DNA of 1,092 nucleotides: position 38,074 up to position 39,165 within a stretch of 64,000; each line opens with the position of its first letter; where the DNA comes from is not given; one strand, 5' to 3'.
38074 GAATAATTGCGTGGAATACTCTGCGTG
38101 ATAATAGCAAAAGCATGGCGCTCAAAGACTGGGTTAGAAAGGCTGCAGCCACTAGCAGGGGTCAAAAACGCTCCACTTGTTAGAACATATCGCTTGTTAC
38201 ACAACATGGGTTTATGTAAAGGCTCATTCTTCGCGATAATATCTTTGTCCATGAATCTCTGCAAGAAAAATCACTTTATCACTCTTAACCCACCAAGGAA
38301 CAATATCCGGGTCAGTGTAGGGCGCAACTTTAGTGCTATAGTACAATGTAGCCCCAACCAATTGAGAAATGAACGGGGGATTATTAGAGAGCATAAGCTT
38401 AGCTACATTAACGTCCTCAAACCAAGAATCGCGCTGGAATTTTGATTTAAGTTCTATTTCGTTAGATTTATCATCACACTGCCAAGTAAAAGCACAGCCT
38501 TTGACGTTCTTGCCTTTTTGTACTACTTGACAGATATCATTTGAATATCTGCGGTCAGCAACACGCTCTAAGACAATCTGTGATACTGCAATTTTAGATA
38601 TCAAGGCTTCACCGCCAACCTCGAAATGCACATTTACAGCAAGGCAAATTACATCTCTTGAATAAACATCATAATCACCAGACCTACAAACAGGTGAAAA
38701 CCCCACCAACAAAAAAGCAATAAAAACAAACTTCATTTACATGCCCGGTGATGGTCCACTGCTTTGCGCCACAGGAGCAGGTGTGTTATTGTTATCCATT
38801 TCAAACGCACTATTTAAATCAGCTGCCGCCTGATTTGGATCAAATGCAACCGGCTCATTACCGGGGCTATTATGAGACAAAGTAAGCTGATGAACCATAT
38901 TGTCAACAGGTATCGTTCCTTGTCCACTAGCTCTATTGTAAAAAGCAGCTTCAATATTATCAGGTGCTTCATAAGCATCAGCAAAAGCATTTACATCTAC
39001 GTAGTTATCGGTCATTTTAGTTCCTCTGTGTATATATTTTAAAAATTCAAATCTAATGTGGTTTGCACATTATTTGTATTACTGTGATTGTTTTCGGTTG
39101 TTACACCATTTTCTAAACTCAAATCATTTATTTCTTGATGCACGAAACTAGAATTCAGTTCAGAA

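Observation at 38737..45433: Operon of a 743-aa RpoD-like sigma factor with acidic extensions plus two tandem acidic paralogs sharing N-terminal [ST]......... and C-terminal TGPG[MV] motifs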

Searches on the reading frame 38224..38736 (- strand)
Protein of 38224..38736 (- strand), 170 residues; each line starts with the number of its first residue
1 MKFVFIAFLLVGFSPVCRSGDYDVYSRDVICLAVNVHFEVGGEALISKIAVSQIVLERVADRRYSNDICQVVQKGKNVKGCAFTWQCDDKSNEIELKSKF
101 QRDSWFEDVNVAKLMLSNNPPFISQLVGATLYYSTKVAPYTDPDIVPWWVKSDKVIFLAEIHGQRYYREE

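Call 3: search_protein_families(library=pfam, proteins=[window:38224-38736:-], max_evalue=1)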
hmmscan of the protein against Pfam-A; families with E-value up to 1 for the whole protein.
window:38224-38736:- (170 aa): 1 family
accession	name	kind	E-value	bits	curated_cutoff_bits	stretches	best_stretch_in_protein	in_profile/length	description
PF07486.17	Hydrolase_2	-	3.8e-11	43.9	27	1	42-167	1-100/100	Cell Wall Hydrolase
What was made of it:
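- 38224..38736 (-): SleB/CwlJ-type cell-wall hydrolase, 170 aa, with an N-terminal signal peptide. It is the last gene of the unit, and its start codon directly abuts the stop codon of the 92-aa gene. Pfam Hydrolase_2 E 3.8e-11, above cut-off (call 3).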

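Call 4: search_protein_families(library=phrogs, proteins=[window:38224-38736:-], max_evalue=0.1)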
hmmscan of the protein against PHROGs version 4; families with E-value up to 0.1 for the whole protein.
window:38224-38736:- (170 aa): 3 families
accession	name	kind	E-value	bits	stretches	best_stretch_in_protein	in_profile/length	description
phrog_938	-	lysis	9.7e-08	30.5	1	24-145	48-159/2185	endolysin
phrog_14642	-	lysis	0.0037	17.8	1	25-74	99-148/215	endolysin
phrog_15649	-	lysis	0.076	11.9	1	15-78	219-280/1079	endolysin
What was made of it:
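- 38224..38736 (-): PHROG endolysin families hit (call 4).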

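Call 89: search_protein_families(library=padloc, proteins=[window:38224-38736:-], max_evalue=0.01)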
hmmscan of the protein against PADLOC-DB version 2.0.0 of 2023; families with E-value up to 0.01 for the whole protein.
window:38224-38736:- (170 aa): 0 families

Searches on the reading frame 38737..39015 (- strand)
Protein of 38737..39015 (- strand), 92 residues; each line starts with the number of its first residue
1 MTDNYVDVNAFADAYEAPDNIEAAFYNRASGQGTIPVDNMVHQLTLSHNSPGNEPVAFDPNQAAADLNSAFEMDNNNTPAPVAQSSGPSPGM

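Call 3: search_protein_families(library=pfam, proteins=[window:38737-39015:-], max_evalue=1)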
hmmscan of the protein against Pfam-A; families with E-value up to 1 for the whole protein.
window:38737-39015:- (92 aa): 1 family
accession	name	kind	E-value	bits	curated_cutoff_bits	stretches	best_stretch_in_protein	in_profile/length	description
PF23623.1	GBD_IRG7_N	-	0.12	13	27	1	21-55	3-38/95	IRG7 N-terminal galactose binding domain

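Call 4: search_protein_families(library=phrogs, proteins=[window:38737-39015:-], max_evalue=0.1)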
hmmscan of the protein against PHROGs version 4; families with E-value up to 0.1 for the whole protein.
window:38737-39015:- (92 aa): 1 family
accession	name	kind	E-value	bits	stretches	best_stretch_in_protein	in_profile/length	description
phrog_23290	-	unknown function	0.049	14.8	1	25-72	20-66/77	-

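Call 89: search_protein_families(library=padloc, proteins=[window:38737-39015:-], max_evalue=0.01)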
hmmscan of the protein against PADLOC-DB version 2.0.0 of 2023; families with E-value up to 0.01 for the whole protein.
window:38737-39015:- (92 aa): 0 families

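Call 104: search_solved_structures(query=A6, max_evalue=1)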
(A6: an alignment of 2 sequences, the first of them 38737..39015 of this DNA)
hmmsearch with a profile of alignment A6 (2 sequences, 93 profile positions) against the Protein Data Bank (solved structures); distinct sequences matched with E-value up to 1: 3.
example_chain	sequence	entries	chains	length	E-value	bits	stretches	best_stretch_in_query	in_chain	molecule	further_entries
7obi_A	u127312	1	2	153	0.0005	23.8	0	50-82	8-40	CTPR-rv4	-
3kd7_A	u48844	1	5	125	0.0025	21.5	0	52-82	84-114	CTPR390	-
8r5i_B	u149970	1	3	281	0.44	14.3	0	37-90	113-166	Core protein A4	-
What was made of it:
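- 38737..39015 (-): Small acidic protein, 92 aa (pI 4.05, one basic residue). One copy of the acidic helix motif (aa 65-74; nt 38794-38823), tail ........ (nt 38740-38763). It has its own GAGGAA-type ribosome-binding site after a 23-nt spacer. A weak, probably spurious hit to designed consensus TPR proteins (call 104).
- Tried and rejected: The hit of the 92-aa protein to designed TPR proteins was treated as a repeat-inflated artefact (call 104).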
